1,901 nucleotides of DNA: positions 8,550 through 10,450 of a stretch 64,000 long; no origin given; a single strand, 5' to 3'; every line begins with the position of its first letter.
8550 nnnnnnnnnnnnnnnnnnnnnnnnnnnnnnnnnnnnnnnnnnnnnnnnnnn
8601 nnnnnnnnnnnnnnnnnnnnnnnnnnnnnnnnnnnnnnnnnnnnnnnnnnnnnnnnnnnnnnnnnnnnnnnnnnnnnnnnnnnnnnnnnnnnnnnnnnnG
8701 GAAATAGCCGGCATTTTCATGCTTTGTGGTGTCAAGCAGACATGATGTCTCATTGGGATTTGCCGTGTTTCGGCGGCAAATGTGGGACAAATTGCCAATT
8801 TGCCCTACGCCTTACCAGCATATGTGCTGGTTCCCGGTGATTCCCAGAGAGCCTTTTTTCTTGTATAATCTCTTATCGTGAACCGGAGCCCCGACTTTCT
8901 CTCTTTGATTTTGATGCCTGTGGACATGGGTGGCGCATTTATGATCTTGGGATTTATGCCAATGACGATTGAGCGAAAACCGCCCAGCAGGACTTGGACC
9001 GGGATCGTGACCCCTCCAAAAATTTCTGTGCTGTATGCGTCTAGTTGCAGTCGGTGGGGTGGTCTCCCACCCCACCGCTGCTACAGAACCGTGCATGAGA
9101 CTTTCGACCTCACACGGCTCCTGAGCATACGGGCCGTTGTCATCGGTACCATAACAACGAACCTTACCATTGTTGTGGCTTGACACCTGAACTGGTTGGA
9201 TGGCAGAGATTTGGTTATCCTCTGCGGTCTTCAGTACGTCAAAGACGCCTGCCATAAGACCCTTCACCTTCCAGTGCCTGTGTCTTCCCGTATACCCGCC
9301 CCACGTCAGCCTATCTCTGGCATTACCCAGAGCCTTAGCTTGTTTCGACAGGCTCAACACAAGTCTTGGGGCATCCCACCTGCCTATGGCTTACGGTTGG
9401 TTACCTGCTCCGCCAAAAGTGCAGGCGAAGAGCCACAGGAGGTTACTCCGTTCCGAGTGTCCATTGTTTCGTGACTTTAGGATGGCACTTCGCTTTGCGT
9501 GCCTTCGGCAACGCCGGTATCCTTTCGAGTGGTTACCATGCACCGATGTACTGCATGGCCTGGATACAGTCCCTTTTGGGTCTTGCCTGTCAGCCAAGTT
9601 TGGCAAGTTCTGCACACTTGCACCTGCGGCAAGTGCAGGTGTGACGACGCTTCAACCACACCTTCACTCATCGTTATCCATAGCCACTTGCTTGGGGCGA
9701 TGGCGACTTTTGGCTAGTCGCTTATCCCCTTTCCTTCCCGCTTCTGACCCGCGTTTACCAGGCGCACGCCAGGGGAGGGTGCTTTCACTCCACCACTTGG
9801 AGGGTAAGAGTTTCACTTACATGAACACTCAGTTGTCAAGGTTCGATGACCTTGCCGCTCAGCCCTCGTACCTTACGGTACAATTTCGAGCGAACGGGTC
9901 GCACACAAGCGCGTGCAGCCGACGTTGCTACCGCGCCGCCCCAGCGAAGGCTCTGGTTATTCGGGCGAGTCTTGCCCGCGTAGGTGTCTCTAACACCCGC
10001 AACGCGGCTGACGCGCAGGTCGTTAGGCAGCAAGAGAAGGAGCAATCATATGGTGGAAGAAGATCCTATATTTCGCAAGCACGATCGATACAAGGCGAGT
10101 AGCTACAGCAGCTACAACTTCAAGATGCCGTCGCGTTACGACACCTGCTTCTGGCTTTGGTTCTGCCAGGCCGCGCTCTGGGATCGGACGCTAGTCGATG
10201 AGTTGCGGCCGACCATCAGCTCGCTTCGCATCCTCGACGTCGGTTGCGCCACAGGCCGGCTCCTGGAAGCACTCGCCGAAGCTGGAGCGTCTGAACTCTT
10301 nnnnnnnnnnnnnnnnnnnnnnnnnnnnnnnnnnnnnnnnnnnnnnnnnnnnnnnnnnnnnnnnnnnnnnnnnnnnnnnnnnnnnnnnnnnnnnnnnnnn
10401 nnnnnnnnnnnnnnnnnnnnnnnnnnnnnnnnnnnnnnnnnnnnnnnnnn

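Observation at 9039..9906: ORF-less group II intron inserted antisense inside the R'' box of an attC site (TTGT/T junction)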

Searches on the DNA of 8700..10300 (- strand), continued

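Call 92: search_with_rna_model(model_id=R1, sources=[L101, L102, L103, L104, L105, L106, L107, L108, L109, L110, L111, L112, L113, L114, L115, L116, L117, L118, L119, L120, L121, L122, L123, L124, L125, L126, L127, L128, L129, L130, L131, L132, L133, L134, L135, L136, L137, L138, L139, L140, L141, L142, L143, L144, L145, L146, L147, L148, L149, L150, L151, L152, L153, L154, L155, L156, L157, L158, L159, L160, L161, L162, L163, L164, L165, L166, L167, L168, L169, L170, L171, L172, L173, L174, L175, L176, L177, L178, L179, L180, L181, L182, L183, L184, L185, L186, L187, L188, L189, L190, L191, L192, L193, L194, L195, L196, L197, L198, L199, L200], max_evalue=0.001)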
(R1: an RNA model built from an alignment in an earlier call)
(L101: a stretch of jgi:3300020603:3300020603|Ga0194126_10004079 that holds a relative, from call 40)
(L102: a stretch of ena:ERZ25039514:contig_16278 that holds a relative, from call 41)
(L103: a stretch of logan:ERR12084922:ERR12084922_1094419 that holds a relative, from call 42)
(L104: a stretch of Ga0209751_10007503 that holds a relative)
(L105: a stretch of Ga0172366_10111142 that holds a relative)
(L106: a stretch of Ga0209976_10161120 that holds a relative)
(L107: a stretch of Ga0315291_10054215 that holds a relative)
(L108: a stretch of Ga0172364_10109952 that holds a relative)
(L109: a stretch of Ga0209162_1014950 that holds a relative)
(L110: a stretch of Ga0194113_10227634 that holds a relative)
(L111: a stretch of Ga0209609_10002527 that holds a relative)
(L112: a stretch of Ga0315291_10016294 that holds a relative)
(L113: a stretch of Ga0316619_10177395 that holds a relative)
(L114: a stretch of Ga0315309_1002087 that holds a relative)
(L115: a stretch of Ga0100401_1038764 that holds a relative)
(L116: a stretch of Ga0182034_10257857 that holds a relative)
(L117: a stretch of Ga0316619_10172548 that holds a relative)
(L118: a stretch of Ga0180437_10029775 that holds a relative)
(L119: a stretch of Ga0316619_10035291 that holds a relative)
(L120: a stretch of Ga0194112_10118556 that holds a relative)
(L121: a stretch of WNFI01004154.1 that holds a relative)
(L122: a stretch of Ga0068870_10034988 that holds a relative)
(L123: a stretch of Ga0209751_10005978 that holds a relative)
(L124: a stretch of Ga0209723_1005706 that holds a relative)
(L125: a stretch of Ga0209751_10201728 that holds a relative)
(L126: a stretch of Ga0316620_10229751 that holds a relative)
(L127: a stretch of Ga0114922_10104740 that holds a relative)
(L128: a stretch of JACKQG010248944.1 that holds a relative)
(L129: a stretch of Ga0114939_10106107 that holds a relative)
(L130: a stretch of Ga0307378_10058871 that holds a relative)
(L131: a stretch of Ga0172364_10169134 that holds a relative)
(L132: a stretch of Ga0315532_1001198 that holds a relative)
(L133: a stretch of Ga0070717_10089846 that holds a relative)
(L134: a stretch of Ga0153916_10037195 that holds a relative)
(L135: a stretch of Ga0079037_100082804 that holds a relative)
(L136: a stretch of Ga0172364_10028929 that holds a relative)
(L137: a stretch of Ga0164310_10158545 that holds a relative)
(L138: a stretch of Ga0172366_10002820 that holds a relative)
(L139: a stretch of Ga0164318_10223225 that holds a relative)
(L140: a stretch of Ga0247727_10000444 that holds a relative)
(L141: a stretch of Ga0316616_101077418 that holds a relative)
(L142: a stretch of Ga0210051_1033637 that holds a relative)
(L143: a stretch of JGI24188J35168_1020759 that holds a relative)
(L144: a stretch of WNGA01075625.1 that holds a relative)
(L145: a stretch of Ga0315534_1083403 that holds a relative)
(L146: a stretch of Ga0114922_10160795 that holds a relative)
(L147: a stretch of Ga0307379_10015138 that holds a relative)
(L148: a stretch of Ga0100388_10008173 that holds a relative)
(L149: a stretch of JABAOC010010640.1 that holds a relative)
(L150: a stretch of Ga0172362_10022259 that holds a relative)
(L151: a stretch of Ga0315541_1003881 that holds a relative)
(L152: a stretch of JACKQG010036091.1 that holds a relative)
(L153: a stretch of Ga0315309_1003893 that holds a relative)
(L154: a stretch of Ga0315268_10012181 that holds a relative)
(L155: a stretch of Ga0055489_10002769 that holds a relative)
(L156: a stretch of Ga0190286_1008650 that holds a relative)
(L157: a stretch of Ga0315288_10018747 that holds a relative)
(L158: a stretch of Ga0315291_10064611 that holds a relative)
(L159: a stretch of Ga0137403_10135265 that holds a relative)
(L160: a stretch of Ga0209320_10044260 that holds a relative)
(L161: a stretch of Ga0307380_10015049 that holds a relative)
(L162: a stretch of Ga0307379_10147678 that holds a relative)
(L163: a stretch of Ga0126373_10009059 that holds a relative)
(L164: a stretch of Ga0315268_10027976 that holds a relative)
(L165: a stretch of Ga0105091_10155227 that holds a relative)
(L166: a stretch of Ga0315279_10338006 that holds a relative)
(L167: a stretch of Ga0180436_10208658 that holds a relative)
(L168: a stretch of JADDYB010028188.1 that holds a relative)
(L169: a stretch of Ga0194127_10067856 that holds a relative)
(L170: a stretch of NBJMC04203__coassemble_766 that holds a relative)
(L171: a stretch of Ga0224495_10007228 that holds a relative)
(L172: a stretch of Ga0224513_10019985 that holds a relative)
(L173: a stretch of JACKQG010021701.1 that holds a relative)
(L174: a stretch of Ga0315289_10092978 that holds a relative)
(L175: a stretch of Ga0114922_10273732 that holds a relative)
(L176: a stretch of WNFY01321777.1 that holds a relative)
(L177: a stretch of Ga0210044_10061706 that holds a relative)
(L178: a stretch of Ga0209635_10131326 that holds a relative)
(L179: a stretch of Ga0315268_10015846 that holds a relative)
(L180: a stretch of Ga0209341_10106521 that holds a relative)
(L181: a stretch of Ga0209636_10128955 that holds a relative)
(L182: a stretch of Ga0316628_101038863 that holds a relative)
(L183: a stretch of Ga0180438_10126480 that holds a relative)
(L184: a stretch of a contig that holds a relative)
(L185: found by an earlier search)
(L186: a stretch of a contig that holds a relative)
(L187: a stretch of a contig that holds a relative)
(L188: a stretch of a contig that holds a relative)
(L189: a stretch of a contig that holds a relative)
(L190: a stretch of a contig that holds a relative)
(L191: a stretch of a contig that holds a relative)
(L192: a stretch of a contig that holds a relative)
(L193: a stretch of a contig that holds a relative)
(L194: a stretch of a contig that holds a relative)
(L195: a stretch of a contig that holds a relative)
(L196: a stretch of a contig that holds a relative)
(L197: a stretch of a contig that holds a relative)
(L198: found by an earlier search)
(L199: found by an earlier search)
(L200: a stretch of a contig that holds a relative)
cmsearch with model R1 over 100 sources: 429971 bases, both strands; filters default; matches with E-value up to 0.001: 106.
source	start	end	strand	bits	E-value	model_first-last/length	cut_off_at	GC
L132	1223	1347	+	106.1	2.6e-19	1-123/123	no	0.66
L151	10247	10371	+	106.1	2.6e-19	1-123/123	no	0.66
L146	1574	1697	+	101.1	2.6e-18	1-123/123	no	0.69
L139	1297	1420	+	99.2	6.4e-18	1-123/123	no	0.63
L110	109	232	-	92.9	1.2e-16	1-123/123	no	0.69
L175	100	223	-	91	2.9e-16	1-123/123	no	0.59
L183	1848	1968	+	89.8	5.1e-16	1-123/123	no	0.69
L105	226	346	+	83.4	1e-14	1-123/123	no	0.66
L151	118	241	+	81.9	2e-14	1-123/123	no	0.63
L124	12009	12133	+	80.1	4.7e-14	1-123/123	no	0.64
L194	1160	1277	-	79.2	7.2e-14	1-123/123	no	0.68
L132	3187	3308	+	75.3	4.4e-13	1-123/123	no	0.69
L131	1261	1380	-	74.3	7e-13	1-123/123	no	0.65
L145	618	746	-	72.8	1.4e-12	1-123/123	no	0.57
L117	1203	1326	+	70.9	3.3e-12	1-123/123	no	0.7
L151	6947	7067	+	70.3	4.4e-12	1-123/123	no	0.57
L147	3557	3677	-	70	5.2e-12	1-123/123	no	0.53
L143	737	861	+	69.9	5.4e-12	1-123/123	no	0.65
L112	7452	7574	-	69.7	5.8e-12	1-123/123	no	0.59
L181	1213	1339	+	69.7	5.9e-12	1-123/123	no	0.67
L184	1991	2112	+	69.6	6.1e-12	1-123/123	no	0.65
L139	122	241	+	69.1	7.9e-12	1-123/123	no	0.62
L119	2459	2581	-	67.6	1.6e-11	1-123/123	no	0.6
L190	2158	2282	-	65.6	3.9e-11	1-123/123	no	0.66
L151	3049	3172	+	65.4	4.4e-11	1-123/123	no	0.61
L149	727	851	+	65.3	4.6e-11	1-123/123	no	0.55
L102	6150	6273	-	65.2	4.7e-11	1-123/123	no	0.59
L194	2934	3052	-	64.4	7e-11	1-123/123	no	0.62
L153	8170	8287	+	64.3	7.3e-11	1-123/123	no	0.59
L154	6518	6631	+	64.1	8.1e-11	1-123/123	no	0.64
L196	563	683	-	62.6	1.6e-10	1-123/123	no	0.66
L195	3827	3944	+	62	2.1e-10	1-123/123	no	0.68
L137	955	1078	+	61.3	2.9e-10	1-123/123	no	0.68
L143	383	504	+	59.9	5.7e-10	1-123/123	no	0.6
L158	2960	3080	-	59.1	8.3e-10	1-123/123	no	0.68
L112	328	451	-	57.8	1.5e-09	1-123/123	no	0.6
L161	41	161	+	57.5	1.7e-09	1-123/123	no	0.63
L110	949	1062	-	57.5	1.8e-09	1-123/123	no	0.67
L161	2604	2724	+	56.5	2.8e-09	1-123/123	no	0.71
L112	8746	8869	-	55.2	5.1e-09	1-123/123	no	0.64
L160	1757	1877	-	55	5.4e-09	1-123/123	no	0.69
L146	163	288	+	55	5.6e-09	1-123/123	no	0.62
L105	1729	1791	+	54.8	6.1e-09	1-123/123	no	0.65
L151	8856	8975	+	53.9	9e-09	1-123/123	no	0.68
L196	1237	1359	-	53.1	1.3e-08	1-123/123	no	0.69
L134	2561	2683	-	53.1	1.4e-08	1-123/123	no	0.63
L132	6103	6223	+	50.5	4.5e-08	1-123/123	no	0.56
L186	865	988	-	50.5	4.5e-08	1-123/123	no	0.63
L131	80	207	-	50.5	4.5e-08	1-123/123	no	0.52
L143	95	159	+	50.1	5.4e-08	1-123/123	no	0.77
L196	69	121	-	50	5.5e-08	1-123/123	no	0.68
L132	4451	4566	+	48.2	1.3e-07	1-123/123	no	0.66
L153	5571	5694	+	47.3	2e-07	1-123/123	no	0.63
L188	127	227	+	47.3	2e-07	1-123/123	no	0.7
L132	324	449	+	46.9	2.3e-07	1-123/123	no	0.65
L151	9348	9473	+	46.9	2.3e-07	1-123/123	no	0.65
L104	3370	3463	-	45.9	3.8e-07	1-123/123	no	0.64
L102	8639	8760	-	45.1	5.6e-07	1-123/123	no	0.61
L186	161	223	-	45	5.9e-07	1-123/123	no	0.71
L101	478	547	-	44.3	8e-07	1-123/123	no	0.69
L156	289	408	+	44.2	8.5e-07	1-123/123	no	0.67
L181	116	205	+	43.5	1.2e-06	1-123/123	no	0.6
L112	3492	3609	-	42.8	1.6e-06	1-123/123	no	0.58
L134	3900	4023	-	42.4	1.9e-06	1-123/123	no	0.6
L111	2819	2937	-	42.3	2.1e-06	1-123/123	no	0.66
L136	2976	3094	-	42.3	2.1e-06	1-123/123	no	0.66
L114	2381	2443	-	42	2.3e-06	1-123/123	no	0.76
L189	2492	2609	+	42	2.4e-06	1-123/123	no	0.62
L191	1105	1194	+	41.8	2.5e-06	1-123/123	no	0.71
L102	7177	7293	-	41.3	3.2e-06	1-123/123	no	0.61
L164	874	957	-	40.8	4e-06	1-123/123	no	0.75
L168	620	740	+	40.6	4.5e-06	1-123/123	no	0.62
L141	669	782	-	39.8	6.6e-06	1-123/123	no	0.59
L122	120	223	+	39.5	7.7e-06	1-123/123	no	0.54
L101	2924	3043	-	38.8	1e-05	1-123/123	no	0.64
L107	2806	2924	+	38.7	1.1e-05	1-123/123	no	0.63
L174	157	221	-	38.7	1.1e-05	1-123/123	no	0.69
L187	54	114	-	38.2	1.4e-05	1-123/123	no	0.74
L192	7648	7724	+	37.8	1.7e-05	1-123/123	no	0.64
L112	1459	1582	-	37.6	1.8e-05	1-123/123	no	0.7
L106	418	492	-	37.4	2e-05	1-123/123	no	0.71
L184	898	1015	+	37.4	2e-05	1-123/123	no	0.62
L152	2927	2979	+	37.3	2.1e-05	1-123/123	no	0.7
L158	870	932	-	37.3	2.1e-05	1-123/123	no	0.59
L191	350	419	+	36.8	2.6e-05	1-123/123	no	0.7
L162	1184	1266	+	36.3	3.3e-05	1-123/123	no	0.75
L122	401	500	+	36.1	3.7e-05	1-123/123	no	0.59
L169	761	843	+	36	3.8e-05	1-123/123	no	0.7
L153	3939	4016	+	36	3.8e-05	1-123/123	no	0.72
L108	98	147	+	34.7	6.9e-05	1-123/123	no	0.62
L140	4279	4330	-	34.4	8.1e-05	1-123/123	no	0.71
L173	269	343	-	34.1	9.1e-05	1-123/123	no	0.69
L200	1361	1423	+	34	9.8e-05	1-123/123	no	0.7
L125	765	950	-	33.5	0.00012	1-123/123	no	0.68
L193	1245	1430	+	33.5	0.00012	1-123/123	no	0.68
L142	2157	2211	-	33.3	0.00013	1-123/123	no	0.64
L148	26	80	-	33.3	0.00013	1-123/123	no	0.64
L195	1159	1213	+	33.3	0.00013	1-123/123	no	0.64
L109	2023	2093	-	32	0.00025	1-123/123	no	0.69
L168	1855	1977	+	31.9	0.00026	1-123/123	no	0.59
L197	3423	3497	+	31.8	0.00027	1-123/123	no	0.73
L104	8526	8637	-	31.6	0.00029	1-123/123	no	0.76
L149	3741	3860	+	31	0.00039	1-123/123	no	0.54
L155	746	840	-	30.9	0.0004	1-123/123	no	0.61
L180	984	1044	+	30.1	0.0006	1-123/123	no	0.72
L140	6281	6339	-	29.4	0.00084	1-123/123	no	0.71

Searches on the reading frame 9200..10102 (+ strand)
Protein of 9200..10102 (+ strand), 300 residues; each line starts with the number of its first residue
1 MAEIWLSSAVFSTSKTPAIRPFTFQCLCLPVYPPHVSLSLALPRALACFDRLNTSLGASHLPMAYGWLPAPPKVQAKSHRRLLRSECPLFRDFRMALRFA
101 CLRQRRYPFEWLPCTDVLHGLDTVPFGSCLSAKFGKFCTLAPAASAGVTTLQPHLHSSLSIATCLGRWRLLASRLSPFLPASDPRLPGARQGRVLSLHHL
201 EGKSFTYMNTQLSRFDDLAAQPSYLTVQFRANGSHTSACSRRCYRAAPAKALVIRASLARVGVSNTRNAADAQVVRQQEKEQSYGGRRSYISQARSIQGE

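Call 39: find_homologous_proteins(query=window:9200-10102:+, max_evalue=0.001)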
Query window:9200-10102:+ (300 aa): 24 proteins with E <= 0.001 among 5084 candidates.
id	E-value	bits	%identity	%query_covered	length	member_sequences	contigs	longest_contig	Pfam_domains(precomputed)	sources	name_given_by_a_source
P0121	3.5e-61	225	70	57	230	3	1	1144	-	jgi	-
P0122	1.6e-54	203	59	66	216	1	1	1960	-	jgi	jgi:hypothetical protein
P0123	8.1e-43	165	85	30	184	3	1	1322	-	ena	-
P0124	1.8e-39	154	53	56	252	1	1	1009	-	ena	-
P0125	9.1e-36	142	63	43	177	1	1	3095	-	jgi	jgi:hypothetical protein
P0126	1.7e-35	141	44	77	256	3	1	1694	-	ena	-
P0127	1.8e-32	131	51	53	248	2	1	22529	-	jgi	-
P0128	1.9e-30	125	55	43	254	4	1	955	-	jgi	jgi:hypothetical protein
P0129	1.9e-26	111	40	73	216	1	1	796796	-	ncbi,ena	-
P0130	1.6e-24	105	41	73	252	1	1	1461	-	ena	-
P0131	3.2e-23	101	82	21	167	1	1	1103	-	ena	-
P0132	1.0e-22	99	79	21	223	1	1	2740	-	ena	-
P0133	2.9e-19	88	73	21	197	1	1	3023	-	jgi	-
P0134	3.1e-19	88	73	21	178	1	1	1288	-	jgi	-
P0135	5.4e-19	87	71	22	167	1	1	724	-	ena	-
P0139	5.5e-11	61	64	20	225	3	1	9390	-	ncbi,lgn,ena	-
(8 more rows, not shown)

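Call 40: find_encoding_contigs(protein=P0127, flank=8000, max_places=3)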
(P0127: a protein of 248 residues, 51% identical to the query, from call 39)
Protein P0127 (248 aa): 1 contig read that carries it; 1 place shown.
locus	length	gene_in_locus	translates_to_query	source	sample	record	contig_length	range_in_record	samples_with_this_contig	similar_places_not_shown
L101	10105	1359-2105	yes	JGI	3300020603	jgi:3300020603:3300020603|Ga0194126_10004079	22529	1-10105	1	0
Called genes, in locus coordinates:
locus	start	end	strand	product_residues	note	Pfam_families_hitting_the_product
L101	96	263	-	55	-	-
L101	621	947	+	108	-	-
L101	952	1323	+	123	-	PF10049:DUF2283 (weak)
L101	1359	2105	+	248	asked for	-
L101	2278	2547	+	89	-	PF13711:DUF4160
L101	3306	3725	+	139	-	PF15919:HicB_lk_antitox, PF15970:HicB-like_2 (weak)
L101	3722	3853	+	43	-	-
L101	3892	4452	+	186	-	-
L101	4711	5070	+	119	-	-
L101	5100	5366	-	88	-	-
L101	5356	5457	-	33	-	-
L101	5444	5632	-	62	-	-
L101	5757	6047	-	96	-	PF10387:DUF2442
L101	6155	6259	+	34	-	-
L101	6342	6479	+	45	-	-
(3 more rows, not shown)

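Call 41: find_encoding_contigs(protein=P0129, flank=8000, max_places=3)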
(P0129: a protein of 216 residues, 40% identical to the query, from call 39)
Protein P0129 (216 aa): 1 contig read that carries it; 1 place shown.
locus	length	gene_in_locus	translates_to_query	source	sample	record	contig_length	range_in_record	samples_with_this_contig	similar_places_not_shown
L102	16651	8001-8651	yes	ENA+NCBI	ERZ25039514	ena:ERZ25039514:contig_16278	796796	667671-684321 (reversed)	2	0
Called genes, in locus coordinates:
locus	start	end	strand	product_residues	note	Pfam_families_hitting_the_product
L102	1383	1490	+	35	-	-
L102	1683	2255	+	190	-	PF00589:Phage_integrase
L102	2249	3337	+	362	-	PF14319:Zn_Tnp_IS91, PF04986:Y2_Tnp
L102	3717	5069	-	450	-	PF13546:DDE_5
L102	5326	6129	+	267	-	PF13489:Methyltransf_23 (weak), PF01209:Ubie_methyltran (weak), PF13847:Methyltransf_31, PF08241:Methyltransf_11, PF08242:Methyltransf_12, PF13649:Methyltransf_25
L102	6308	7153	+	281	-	-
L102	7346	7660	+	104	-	-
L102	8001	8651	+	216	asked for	-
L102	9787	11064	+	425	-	PF00078:RVT_1, PF08388:GIIM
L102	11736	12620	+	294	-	PF04072:LCM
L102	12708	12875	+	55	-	-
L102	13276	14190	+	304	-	PF00106:adh_short, PF08659:KR, PF13561:adh_short_C2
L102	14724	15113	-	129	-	PF04167:DUF402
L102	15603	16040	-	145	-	PF04480:DUF559, PF18741:MTES_1575 (weak)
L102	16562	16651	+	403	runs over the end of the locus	PF02317:Octopine_DH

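Call 42: find_encoding_contigs(protein=P0139, flank=8000, max_places=3)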
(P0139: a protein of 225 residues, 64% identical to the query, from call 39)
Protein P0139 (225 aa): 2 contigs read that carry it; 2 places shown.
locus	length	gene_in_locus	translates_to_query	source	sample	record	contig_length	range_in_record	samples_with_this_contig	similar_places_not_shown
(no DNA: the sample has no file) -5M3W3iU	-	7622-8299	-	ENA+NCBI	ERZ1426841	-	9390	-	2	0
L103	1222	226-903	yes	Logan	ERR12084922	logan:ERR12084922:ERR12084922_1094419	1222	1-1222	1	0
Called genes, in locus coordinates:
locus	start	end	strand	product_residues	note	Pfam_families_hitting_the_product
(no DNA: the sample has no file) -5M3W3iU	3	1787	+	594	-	?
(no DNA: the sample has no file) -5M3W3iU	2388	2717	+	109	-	PF01909:NTP_transf_2, PF18765:Polbeta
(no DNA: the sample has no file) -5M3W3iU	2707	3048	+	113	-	PF01934:HepT-like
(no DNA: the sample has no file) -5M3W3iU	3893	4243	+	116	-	-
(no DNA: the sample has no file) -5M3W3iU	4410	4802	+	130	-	-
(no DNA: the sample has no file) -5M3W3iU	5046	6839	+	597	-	PF00801:PKD (weak), PF18911:PKD_4, PF05048:NosD (weak), PF13229:Beta_helix, PF05048:NosD, PF13229:Beta_helix, PF05048:NosD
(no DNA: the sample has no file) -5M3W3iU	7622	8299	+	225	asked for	-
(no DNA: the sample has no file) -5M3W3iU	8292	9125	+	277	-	PF00589:Phage_integrase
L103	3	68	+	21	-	?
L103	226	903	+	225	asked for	-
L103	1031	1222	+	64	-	?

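Call 68: search_protein_families(library=ncbifam, proteins=[L102:1683-2255:+], max_evalue=0.001)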
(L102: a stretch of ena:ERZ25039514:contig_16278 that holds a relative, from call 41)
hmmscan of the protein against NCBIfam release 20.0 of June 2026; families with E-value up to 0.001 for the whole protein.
L102:1683-2255:+ (190 aa): 13 families
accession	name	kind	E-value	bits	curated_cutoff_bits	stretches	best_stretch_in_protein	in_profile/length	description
TIGR02249.1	integrase_gron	subfamily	7.9e-42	143.7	265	2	87-181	216-312/315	integron integrase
NF040815.2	recomb_XerA_Arch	equivalog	5.2e-39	134.4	220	1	2-172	96-257/263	site-specific tyrosine recombinase/integron integrase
TIGR02224.1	recomb_XerC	equivalog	1.2e-38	133.1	335.15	1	21-172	131-280/295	tyrosine recombinase XerC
TIGR02225.1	recomb_XerD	equivalog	5.8e-38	130.9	329.6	1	2-172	103-277/290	site-specific tyrosine recombinase XerD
NF001399.0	PRK00283.1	subfamily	5.8e-36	124.3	279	1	3-172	114-286/300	tyrosine recombinase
NF002331.0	PRK01287.1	subfamily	1.6e-32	112.9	371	1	2-170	141-313/365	site-specific tyrosine recombinase XerC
NF011946.0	PRK15417.1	equivalog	4e-28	98.6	435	2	86-184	230-330/337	integron integrase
NF003462.0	PRK05084.1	equivalog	1.2e-17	63.7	267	1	27-174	204-349/360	tyrosine recombinase XerS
NF007370.0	PRK09870.1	subfamily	2.8e-09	36.9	221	1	23-168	36-178/200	tyrosine-type DNA invertase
NF007371.0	PRK09871.1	subfamily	3.4e-09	36.5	222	1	26-169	34-174/198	tyrosine-type DNA invertase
NF040693.1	recomb_GmtY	equivalog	9.5e-07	28.4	340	1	120-172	383-435/441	gamma-mobile-trio recombinase GmtY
NF047926.1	integrase_GmtZ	equivalog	0.00055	18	600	1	128-171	428-472/784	gamma-mobile-trio integrase GmtZ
NF007246.0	PRK09692.1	domain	0.00084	18.1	434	1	44-158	261-364/413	integrase domain-containing protein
